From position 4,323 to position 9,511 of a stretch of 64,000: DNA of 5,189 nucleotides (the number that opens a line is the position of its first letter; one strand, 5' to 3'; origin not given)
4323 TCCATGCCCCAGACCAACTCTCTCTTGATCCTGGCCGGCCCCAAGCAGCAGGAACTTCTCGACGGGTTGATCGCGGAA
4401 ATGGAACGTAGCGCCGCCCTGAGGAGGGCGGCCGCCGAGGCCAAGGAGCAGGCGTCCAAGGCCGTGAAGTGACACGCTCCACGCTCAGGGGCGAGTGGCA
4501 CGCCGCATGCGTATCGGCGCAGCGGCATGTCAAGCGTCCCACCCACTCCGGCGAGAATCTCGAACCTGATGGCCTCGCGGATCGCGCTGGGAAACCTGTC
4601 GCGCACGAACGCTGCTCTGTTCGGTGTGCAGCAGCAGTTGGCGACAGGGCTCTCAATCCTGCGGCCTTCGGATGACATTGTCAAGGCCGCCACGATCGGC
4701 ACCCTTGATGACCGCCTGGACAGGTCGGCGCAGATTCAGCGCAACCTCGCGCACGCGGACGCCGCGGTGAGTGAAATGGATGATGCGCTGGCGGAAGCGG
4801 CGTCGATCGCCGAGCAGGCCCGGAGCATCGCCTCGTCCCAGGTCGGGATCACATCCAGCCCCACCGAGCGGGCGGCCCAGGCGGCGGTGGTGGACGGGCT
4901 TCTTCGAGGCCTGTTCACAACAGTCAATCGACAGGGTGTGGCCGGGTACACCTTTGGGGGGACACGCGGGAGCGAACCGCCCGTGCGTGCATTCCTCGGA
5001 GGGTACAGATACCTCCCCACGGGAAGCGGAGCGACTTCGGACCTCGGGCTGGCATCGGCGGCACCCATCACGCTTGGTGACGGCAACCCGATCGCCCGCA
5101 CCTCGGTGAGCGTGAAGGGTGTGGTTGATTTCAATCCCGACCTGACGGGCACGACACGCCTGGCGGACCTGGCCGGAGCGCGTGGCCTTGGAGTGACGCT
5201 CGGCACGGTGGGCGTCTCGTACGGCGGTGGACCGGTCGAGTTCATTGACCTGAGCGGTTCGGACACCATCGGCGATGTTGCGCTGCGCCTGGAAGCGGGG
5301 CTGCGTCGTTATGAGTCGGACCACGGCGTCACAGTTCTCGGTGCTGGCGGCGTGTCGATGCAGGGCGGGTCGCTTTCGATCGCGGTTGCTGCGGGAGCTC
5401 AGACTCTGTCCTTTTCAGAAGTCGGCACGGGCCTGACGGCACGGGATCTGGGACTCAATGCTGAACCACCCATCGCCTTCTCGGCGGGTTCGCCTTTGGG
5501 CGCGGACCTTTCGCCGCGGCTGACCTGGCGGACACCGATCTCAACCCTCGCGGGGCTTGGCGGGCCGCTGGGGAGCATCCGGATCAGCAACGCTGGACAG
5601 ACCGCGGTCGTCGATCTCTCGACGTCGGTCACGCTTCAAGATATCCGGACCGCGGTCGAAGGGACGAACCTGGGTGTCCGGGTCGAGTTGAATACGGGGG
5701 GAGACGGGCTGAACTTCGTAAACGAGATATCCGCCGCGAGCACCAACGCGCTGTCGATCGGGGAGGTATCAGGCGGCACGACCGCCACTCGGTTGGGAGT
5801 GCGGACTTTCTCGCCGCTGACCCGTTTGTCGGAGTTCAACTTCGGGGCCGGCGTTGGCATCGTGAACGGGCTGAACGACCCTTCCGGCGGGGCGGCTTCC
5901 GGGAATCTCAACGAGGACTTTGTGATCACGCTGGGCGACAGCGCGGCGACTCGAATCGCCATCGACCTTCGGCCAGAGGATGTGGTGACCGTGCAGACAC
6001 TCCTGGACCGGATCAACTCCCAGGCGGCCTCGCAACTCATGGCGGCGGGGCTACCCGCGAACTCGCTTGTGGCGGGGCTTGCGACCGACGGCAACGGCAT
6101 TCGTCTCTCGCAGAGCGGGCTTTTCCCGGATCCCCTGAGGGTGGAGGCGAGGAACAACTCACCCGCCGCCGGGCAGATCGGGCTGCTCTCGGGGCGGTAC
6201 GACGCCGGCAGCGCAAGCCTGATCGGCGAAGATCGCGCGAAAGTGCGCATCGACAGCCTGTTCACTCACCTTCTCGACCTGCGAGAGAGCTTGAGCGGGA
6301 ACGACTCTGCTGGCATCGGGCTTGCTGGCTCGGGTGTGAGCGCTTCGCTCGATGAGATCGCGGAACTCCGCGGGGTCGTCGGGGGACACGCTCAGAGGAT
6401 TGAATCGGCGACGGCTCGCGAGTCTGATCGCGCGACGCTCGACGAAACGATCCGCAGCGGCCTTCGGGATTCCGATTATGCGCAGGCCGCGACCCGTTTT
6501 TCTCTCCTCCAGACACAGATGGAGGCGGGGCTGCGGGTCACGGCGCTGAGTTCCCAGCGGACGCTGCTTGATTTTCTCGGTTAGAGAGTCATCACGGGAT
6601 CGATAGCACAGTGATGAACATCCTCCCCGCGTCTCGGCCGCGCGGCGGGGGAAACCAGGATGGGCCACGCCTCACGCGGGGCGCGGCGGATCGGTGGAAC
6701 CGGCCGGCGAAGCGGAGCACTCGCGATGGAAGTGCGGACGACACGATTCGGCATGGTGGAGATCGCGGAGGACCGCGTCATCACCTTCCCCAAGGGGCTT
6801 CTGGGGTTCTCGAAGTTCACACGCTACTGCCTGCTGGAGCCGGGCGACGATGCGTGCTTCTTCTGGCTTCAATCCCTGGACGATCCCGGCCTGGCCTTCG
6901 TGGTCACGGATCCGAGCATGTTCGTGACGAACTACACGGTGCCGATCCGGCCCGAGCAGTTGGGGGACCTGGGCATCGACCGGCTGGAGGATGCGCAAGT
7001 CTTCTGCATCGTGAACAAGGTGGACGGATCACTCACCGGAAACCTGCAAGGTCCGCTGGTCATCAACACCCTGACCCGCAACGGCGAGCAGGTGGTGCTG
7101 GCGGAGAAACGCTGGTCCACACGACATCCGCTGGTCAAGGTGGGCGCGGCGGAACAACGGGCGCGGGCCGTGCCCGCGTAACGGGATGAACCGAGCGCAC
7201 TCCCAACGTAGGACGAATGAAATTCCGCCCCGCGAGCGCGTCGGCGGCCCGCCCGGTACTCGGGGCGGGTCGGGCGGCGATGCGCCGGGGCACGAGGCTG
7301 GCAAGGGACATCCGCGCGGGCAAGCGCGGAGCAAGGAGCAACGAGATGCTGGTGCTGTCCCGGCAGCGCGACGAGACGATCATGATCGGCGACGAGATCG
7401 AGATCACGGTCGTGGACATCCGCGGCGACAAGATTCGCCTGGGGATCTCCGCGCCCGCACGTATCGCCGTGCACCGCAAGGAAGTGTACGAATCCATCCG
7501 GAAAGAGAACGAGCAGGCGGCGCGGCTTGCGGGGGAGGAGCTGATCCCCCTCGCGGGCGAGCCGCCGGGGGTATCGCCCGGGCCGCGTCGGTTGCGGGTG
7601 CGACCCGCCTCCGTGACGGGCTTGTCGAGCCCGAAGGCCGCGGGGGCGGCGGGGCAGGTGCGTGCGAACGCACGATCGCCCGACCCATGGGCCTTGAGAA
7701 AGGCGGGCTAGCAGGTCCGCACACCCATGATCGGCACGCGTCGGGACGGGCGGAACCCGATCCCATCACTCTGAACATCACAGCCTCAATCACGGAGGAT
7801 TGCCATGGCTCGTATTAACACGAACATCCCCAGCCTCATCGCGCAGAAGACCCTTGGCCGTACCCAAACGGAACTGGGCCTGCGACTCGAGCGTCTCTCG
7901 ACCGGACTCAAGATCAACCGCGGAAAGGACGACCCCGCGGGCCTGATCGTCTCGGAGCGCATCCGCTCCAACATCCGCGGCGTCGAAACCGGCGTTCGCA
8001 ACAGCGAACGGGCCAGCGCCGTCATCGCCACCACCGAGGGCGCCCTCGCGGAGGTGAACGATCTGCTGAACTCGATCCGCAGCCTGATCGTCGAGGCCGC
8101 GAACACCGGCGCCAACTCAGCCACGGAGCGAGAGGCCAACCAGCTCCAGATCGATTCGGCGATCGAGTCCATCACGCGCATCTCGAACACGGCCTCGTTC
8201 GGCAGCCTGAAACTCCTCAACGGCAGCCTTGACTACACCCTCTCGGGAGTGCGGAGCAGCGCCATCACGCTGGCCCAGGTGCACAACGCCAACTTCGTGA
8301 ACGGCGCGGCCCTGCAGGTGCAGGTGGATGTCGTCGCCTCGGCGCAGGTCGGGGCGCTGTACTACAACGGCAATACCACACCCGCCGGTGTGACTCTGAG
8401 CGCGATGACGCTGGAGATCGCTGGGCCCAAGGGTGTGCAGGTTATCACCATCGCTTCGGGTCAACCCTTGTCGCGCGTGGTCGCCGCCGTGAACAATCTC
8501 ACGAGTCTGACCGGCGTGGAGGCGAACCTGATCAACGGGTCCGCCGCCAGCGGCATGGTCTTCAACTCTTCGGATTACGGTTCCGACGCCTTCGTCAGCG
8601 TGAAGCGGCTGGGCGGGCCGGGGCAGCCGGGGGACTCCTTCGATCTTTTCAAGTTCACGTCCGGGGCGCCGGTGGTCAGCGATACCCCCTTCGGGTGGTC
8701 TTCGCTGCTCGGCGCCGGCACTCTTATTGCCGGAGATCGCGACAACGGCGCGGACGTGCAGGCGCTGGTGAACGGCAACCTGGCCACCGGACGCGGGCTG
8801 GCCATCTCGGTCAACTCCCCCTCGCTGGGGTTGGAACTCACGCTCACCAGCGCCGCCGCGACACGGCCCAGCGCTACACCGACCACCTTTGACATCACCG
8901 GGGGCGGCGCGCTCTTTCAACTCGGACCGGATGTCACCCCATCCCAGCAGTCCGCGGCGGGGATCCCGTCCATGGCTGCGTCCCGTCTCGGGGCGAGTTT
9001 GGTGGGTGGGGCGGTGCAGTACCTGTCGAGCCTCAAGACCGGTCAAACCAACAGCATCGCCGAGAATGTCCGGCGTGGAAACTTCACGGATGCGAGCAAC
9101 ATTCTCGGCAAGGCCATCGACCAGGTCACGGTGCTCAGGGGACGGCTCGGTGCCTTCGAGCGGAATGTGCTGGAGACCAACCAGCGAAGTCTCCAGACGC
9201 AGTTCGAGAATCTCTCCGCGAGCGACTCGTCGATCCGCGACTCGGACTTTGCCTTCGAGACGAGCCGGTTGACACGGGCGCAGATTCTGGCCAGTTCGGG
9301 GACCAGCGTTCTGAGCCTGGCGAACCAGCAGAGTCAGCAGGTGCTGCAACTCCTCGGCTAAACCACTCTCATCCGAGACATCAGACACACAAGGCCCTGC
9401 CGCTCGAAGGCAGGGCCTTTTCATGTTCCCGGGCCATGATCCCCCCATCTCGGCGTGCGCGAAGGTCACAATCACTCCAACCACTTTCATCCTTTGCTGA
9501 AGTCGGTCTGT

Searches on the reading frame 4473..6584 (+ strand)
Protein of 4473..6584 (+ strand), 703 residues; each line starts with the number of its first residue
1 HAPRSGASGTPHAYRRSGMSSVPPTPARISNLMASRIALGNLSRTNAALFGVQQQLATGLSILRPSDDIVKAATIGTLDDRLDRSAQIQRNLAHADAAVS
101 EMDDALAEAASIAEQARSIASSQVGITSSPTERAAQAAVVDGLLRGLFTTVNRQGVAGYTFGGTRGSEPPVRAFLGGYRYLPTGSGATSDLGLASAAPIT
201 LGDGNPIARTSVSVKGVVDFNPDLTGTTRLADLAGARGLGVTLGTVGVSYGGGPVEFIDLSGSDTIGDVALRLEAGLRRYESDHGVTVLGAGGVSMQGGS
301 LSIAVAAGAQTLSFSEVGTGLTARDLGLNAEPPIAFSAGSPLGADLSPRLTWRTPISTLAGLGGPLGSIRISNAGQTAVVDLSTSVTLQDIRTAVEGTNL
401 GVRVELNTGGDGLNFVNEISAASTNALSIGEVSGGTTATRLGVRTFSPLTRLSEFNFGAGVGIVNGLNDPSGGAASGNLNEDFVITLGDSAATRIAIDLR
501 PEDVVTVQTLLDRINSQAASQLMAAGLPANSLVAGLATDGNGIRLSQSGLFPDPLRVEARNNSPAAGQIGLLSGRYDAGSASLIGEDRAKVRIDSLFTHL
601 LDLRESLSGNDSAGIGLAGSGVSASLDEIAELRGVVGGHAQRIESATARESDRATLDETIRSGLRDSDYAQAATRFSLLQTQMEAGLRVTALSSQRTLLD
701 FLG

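Call 81: search_protein_families(library=pfam, proteins=[window:4473-6584:+], max_evalue=0.001)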
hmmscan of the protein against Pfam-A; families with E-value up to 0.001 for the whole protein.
window:4473-6584:+ (703 aa): 2 families
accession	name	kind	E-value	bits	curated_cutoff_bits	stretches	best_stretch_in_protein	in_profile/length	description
PF00700.27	Flagellin_C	-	1.9e-08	34.9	23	1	622-702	4-86/86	Bacterial flagellin C-terminal helical region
PF00669.25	Flagellin_N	-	6.3e-06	26.7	26.6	1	29-145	1-117/139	Bacterial flagellin N-terminal helical region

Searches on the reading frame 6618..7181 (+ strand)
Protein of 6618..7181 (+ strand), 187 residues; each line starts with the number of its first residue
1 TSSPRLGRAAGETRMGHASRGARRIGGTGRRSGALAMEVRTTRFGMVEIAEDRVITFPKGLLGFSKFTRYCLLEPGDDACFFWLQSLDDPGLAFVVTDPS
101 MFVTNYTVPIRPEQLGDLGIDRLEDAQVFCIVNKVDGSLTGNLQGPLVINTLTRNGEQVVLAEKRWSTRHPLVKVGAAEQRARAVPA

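Call 81: search_protein_families(library=pfam, proteins=[window:6618-7181:+], max_evalue=0.001)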
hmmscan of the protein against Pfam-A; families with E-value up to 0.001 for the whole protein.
window:6618-7181:+ (187 aa): 1 family
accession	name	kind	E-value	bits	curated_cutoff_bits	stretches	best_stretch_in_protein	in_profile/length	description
PF02623.20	FliW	-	1.6e-34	118.8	25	1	55-172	1-122/122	FliW protein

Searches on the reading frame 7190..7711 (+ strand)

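Call 81: search_protein_families(library=pfam, proteins=[window:7190-7711:+], max_evalue=0.001)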
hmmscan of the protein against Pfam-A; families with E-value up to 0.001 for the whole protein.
window:7190-7711:+ (173 aa): 1 family
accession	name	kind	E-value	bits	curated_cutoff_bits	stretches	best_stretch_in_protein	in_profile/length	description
PF02599.21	CsrA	-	3.8e-23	81.7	27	1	53-104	1-52/53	Global regulator protein family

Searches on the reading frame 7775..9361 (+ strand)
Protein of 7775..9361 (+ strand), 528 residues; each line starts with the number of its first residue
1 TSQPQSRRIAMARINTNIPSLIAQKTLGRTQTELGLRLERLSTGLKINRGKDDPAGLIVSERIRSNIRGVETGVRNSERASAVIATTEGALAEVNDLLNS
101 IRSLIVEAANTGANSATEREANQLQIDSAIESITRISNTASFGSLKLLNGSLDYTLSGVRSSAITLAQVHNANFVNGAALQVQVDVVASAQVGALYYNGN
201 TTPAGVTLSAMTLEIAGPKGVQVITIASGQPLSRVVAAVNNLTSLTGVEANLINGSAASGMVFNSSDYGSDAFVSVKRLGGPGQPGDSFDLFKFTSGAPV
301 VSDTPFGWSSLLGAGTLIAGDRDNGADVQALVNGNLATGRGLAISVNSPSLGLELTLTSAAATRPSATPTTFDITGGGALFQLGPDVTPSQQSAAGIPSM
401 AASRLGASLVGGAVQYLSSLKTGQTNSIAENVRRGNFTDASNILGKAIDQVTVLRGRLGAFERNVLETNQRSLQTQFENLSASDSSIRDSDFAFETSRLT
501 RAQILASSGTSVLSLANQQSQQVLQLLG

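Call 50: search_protein_families(library=ncbifam, proteins=[window:7775-9361:+], max_evalue=0.01)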
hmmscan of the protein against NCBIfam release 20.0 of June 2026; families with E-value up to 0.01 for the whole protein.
window:7775-9361:+ (528 aa): 25 families
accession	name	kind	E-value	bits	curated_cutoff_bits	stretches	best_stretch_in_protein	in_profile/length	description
NF009446.0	PRK12804.1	subfamily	1.3e-49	169.4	352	2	13-199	2-184/301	flagellin Hag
NF005294.0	PRK06819.1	subfamily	3.7e-47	161.6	387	2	11-156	2-146/376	FliC/FljB family flagellin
NF009444.0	PRK12802.1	equivalog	4.8e-45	154.3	332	2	12-184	3-176/282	flagellin domain-containing protein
NF006467.0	PRK08869.1-2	subfamily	1.9e-43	149.1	443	2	14-255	5-251/400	flagellin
NF006466.0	PRK08869.1-1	subfamily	3.5e-41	142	426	2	13-152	4-142/377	flagellin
NF006469.0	PRK08869.1-4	equivalog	3.7e-41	141.7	627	2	13-154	4-144/377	flagellin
NF006468.0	PRK08869.1-3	subfamily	1.9e-40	139.1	436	2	12-152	3-142/378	polar flagellin E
NF005953.0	PRK08026.1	subfamily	3e-40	139.3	619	2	14-149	5-139/548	FliC/FljB family flagellin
NF009448.0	PRK12806.1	equivalog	3e-37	128.5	531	2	14-274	5-246/475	flagellin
NF038071.1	lat_flg_LafA_2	exception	3.7e-34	118.4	365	2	14-155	5-145/284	lateral flagellin LafA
NF006470.0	PRK08869.1-5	equivalog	6.6e-32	111.2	423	2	11-250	1-244/388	flagellin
NF009449.0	PRK12807.1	subfamily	1.2e-31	110.4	347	2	13-192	2-180/287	flagellin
NF009234.0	PRK12584.1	equivalog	5.4e-27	95.1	752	2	13-152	4-142/510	flagellin A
NF010115.0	PRK13588.1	subfamily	8.3e-26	91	503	2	13-152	4-142/514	flagellin B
NF006264.0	PRK08411.1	subfamily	1e-25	90.5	729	2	13-152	4-142/572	flagellin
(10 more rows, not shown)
